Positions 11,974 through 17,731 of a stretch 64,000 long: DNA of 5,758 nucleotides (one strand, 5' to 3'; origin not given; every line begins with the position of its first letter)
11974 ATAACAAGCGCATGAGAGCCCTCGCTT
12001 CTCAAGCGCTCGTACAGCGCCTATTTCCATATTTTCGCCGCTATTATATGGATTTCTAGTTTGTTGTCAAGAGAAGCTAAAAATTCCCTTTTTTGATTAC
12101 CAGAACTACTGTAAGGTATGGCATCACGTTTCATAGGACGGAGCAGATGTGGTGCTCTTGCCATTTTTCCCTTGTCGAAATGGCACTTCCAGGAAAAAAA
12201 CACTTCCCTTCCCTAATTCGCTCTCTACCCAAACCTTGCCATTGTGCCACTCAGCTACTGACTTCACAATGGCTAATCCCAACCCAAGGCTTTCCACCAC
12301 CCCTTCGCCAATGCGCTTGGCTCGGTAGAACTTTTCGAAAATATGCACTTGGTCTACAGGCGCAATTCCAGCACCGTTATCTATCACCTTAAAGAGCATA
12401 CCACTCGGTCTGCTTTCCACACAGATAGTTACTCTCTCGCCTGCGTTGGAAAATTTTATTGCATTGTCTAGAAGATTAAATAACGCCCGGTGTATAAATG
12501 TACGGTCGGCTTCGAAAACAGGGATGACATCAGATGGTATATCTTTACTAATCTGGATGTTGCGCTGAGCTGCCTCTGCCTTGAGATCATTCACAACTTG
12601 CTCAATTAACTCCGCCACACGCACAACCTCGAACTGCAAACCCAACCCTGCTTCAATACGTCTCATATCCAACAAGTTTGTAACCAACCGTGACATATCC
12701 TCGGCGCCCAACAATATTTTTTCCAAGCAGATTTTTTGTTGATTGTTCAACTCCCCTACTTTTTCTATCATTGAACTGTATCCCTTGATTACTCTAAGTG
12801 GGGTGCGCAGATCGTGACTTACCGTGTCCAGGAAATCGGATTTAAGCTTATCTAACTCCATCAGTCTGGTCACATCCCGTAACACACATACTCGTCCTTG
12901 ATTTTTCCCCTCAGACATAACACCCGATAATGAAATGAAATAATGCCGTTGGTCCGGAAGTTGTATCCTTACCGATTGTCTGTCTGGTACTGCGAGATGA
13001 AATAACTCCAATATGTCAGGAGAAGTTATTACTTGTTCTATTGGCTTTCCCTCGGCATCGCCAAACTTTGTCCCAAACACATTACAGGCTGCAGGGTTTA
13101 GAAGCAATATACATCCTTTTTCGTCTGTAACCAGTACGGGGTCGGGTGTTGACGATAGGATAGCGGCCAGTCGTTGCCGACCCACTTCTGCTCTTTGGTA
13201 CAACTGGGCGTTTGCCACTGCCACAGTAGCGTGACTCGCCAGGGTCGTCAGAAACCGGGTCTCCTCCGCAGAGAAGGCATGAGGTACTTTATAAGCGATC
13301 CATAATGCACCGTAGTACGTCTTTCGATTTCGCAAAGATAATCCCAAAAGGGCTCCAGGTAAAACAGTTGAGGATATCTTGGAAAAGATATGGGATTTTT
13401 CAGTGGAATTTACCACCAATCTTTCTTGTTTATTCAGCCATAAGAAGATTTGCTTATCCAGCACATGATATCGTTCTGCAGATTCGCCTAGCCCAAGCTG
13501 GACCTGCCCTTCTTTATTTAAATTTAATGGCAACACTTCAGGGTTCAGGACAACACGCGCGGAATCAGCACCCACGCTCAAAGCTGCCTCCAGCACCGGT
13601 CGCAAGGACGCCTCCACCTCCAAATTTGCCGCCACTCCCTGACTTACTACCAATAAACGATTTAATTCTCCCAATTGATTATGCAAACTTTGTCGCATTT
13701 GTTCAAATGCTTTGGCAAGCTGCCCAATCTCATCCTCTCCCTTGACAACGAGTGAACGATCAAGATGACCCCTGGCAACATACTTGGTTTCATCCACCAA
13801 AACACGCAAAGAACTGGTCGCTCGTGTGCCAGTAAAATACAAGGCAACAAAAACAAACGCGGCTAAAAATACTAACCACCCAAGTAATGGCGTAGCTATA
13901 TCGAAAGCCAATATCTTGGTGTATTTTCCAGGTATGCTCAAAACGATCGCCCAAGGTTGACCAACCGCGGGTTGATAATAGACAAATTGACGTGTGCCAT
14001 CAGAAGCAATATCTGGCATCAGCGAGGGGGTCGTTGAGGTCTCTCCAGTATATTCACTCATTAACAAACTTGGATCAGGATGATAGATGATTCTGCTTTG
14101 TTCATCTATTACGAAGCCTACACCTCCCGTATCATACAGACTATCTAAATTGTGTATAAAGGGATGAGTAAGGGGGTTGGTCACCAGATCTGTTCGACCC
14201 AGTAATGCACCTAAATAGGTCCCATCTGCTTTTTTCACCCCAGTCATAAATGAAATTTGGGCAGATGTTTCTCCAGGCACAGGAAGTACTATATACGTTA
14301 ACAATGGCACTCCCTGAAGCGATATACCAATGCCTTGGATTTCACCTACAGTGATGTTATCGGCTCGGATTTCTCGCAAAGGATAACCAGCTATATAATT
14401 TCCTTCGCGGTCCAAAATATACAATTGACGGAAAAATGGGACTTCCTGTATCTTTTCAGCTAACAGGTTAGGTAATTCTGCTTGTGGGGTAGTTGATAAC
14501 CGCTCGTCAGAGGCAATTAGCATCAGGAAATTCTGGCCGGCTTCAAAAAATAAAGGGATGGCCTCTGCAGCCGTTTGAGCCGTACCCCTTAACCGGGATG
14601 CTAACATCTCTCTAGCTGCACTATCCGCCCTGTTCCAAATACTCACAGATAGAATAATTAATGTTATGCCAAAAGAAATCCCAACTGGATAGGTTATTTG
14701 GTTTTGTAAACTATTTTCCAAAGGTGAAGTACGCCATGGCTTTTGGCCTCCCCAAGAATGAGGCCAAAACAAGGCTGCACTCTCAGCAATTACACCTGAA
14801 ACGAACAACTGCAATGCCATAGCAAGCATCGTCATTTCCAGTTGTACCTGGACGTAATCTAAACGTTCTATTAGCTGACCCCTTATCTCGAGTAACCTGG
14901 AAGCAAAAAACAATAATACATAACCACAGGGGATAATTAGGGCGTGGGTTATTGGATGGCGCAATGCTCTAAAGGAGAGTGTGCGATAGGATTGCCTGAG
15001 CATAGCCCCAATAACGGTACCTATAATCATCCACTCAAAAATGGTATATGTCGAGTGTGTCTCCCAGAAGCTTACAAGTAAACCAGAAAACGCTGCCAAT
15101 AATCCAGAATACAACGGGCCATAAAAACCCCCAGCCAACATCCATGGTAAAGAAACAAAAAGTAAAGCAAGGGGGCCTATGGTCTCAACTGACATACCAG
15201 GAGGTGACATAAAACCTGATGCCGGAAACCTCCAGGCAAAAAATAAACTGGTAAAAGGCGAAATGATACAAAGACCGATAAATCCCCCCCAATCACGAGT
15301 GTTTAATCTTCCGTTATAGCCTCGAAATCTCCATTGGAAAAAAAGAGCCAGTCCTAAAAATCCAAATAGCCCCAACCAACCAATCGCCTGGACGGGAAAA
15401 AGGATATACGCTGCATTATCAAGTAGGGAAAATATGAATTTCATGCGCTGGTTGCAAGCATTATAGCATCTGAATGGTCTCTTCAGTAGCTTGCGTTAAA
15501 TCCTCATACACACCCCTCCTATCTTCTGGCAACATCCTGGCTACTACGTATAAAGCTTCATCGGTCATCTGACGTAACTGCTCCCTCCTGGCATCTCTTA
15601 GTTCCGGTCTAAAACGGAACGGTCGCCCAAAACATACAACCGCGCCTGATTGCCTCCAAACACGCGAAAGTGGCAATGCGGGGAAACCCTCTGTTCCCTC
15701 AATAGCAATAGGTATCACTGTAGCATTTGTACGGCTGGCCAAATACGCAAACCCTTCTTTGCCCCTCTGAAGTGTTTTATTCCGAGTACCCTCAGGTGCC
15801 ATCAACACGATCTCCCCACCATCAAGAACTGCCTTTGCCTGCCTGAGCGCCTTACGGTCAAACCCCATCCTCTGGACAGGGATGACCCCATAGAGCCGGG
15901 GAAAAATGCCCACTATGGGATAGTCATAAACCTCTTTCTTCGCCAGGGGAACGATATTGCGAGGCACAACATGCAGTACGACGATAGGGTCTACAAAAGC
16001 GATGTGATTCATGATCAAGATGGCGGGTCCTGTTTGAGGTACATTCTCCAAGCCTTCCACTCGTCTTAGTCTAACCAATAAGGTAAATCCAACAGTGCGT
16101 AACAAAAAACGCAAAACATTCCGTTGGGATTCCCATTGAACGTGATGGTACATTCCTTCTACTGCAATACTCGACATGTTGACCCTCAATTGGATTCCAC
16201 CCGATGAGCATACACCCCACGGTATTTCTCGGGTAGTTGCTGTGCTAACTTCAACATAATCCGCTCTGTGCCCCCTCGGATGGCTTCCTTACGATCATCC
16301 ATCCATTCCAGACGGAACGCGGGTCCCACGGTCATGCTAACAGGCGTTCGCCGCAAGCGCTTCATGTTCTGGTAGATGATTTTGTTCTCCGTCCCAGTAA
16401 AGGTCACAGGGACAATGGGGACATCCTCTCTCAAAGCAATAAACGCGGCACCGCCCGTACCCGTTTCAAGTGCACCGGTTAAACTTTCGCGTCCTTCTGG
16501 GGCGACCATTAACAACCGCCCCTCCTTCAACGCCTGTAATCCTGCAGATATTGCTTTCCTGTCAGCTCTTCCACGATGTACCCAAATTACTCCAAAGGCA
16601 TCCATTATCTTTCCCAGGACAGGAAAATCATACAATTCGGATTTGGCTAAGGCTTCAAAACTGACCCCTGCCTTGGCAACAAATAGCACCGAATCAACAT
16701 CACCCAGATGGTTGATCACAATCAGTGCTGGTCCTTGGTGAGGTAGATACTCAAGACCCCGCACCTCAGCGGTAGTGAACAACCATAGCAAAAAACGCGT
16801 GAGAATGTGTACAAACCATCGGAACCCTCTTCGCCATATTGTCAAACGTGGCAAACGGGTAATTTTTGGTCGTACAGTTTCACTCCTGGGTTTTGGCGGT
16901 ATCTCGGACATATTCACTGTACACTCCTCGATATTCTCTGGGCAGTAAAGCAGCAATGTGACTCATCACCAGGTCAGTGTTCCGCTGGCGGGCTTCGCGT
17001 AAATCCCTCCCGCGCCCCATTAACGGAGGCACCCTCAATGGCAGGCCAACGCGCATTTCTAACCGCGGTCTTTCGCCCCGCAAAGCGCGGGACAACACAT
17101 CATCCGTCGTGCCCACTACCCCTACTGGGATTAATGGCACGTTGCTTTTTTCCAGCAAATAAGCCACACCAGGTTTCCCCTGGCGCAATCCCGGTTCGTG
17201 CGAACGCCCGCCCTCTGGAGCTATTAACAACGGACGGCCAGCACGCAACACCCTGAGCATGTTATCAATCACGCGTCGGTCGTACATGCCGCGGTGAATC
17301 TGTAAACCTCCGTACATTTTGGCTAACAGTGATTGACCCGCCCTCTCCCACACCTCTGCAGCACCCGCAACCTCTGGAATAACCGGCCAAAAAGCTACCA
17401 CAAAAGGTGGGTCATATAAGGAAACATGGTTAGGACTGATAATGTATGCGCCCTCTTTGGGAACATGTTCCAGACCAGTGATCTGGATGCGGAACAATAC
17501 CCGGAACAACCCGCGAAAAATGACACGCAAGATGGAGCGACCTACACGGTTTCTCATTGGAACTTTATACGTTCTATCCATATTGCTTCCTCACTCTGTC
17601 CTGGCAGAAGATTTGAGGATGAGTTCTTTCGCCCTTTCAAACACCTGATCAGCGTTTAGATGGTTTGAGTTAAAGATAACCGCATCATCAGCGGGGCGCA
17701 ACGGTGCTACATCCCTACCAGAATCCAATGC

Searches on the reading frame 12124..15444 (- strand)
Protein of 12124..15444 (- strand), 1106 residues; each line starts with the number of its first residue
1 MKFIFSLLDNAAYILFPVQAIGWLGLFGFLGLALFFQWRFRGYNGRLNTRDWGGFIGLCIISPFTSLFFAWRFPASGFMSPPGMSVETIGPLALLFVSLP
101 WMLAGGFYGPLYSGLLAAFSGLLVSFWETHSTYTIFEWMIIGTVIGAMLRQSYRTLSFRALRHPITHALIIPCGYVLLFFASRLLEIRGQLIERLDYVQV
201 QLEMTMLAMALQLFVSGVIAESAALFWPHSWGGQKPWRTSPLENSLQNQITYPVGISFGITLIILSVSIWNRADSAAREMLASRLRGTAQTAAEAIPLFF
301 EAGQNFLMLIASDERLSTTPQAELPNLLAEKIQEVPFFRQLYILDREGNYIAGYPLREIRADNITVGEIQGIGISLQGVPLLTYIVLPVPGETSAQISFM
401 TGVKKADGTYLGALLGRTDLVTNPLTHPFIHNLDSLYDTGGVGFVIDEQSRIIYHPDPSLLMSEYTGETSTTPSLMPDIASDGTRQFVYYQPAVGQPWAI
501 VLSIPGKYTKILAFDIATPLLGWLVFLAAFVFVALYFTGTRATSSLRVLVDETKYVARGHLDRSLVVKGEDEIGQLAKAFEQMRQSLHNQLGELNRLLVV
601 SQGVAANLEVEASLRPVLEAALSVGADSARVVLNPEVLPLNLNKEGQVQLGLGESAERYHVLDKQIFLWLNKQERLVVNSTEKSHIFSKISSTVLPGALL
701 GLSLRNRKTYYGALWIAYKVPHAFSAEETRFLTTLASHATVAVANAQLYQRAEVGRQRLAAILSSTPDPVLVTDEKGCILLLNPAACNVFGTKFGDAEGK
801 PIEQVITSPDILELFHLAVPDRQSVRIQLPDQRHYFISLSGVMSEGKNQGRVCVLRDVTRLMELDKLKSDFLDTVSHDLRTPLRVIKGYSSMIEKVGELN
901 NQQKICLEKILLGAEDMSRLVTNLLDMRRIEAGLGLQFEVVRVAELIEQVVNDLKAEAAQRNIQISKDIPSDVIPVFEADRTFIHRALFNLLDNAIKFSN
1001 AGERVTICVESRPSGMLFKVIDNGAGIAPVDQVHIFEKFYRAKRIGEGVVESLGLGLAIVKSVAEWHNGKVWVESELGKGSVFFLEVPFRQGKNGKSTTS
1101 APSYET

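Call 8: search_protein_families(library=pfam, proteins=[window:12124-15444:-], max_evalue=0.001)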
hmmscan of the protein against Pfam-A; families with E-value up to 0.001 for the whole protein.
window:12124-15444:- (1106 aa): 9 families
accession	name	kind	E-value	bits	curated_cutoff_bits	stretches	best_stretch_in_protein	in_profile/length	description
PF02518.31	HATPase_c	-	1.2e-25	90.6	26.4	1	980-1090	2-110/111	Histidine kinase-, DNA gyrase B-, and HSP90-like ATPase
PF00512.31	HisKA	-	1e-15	58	26.9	1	868-933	2-66/66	His Kinase A (phospho-acceptor) domain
PF00672.30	HAMP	-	4.5e-11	43.3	25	1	540-588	4-52/53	HAMP domain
PF00989.32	PAS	-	1.2e-10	41.8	22.6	1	758-858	2-113/113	PAS fold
PF13426.13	PAS_9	-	4.8e-10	40.1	27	1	767-859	1-102/103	PAS domain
PF02743.24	dCache_1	-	8.1e-08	32.5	45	1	285-502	11-239/240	Cache domain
PF13188.13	PAS_8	-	1.2e-06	28.6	21.8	1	757-810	1-51/65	PAS domain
PF08448.16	PAS_4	-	6e-06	26.9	23.1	1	763-860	1-107/110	PAS fold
PF13185.12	GAF_2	-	0.00037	21.1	28.6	0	673-743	63-135/136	GAF domain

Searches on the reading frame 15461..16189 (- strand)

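Call 8: search_protein_families(library=pfam, proteins=[window:15461-16189:-], max_evalue=0.001)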
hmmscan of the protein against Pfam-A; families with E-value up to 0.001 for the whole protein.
window:15461-16189:- (242 aa): 1 family
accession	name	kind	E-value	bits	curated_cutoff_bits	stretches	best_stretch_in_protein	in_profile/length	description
PF01553.26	Acyltransferase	-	1.4e-25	90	23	1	43-163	3-131/132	Acyltransferase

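Call 47: search_protein_families(library=ncbifam, proteins=[window:15461-16189:-], max_evalue=0.00001)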
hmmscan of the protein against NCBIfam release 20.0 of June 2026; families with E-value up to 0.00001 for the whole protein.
window:15461-16189:- (242 aa): 6 families
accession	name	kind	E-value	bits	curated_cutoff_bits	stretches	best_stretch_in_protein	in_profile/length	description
NF006386.0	PRK08633.1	equivalog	5.6e-28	97.2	1221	1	25-166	414-554/1147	acyl-[ACP]--phospholipid O-acyltransferase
TIGR00530.1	AGP_acyltrn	subfamily_domain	3.8e-22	78.4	102.95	1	46-163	8-129/130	1-acylglycerol-3-phosphate O-acyltransferase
NF005291.0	PRK06814.1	equivalog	7.3e-13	47.3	1349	1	15-214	416-616/1140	acyl-[ACP]--phospholipid O-acyltransferase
NF052553.1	LyOrLpactfOlsABRUA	equivalog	2.3e-10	40.1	300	1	4-136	18-147/263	lyso-ornithine lipid O-acyltransferase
NF005959.0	PRK08043.1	equivalog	3.8e-07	28.8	886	1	35-169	10-143/719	bifunctional acyl-ACP--phospholipid O-acyltransferase/long-chain-fatty-acid--ACP ligase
NF052615.1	orn_lipid_OlsF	equivalog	5.7e-06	25.2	620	1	45-167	71-200/570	bifunctional ornithine lipid synthase OlsF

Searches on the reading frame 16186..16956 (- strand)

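Call 8: search_protein_families(library=pfam, proteins=[window:16186-16956:-], max_evalue=0.001)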
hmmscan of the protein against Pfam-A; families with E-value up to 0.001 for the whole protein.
window:16186-16956:- (256 aa): 1 family
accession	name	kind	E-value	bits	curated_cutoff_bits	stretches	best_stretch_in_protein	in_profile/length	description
PF01553.26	Acyltransferase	-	1.9e-22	79.9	23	1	64-186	3-131/132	Acyltransferase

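Call 47: search_protein_families(library=ncbifam, proteins=[window:16186-16956:-], max_evalue=0.00001)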
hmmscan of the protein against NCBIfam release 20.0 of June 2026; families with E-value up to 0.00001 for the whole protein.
window:16186-16956:- (256 aa): 4 families
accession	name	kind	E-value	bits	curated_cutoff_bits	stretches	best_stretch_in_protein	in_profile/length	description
NF006386.0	PRK08633.1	equivalog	3.5e-19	68.1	1221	1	50-197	412-562/1147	acyl-[ACP]--phospholipid O-acyltransferase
TIGR00530.1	AGP_acyltrn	subfamily_domain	3.9e-19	68.7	102.95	1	64-186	5-129/130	1-acylglycerol-3-phosphate O-acyltransferase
NF005291.0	PRK06814.1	equivalog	4.4e-11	41.4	1349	1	52-225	430-605/1140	acyl-[ACP]--phospholipid O-acyltransferase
NF005959.0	PRK08043.1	equivalog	1.4e-06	26.8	886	1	64-195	17-146/719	bifunctional acyl-ACP--phospholipid O-acyltransferase/long-chain-fatty-acid--ACP ligase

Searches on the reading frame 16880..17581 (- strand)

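Call 8: search_protein_families(library=pfam, proteins=[window:16880-17581:-], max_evalue=0.001)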
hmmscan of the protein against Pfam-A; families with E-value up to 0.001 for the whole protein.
window:16880-17581:- (233 aa): 1 family
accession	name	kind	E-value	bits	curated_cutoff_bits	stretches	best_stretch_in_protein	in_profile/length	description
PF01553.26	Acyltransferase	-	6.5e-20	71.7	23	1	31-155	1-131/132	Acyltransferase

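Call 47: search_protein_families(library=ncbifam, proteins=[window:16880-17581:-], max_evalue=0.00001)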
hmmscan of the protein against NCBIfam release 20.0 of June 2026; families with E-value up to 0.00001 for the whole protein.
window:16880-17581:- (233 aa): 4 families
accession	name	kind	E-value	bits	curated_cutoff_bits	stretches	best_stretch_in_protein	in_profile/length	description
NF006386.0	PRK08633.1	equivalog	1.2e-14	53.1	1221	1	15-167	412-563/1147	acyl-[ACP]--phospholipid O-acyltransferase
NF005291.0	PRK06814.1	equivalog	2.7e-14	52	1349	1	12-188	421-596/1140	acyl-[ACP]--phospholipid O-acyltransferase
NF005959.0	PRK08043.1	equivalog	4.6e-14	51.6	886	1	20-177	4-163/719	bifunctional acyl-ACP--phospholipid O-acyltransferase/long-chain-fatty-acid--ACP ligase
TIGR00530.1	AGP_acyltrn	subfamily_domain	7.8e-11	41.8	102.95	1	30-155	2-129/130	1-acylglycerol-3-phosphate O-acyltransferase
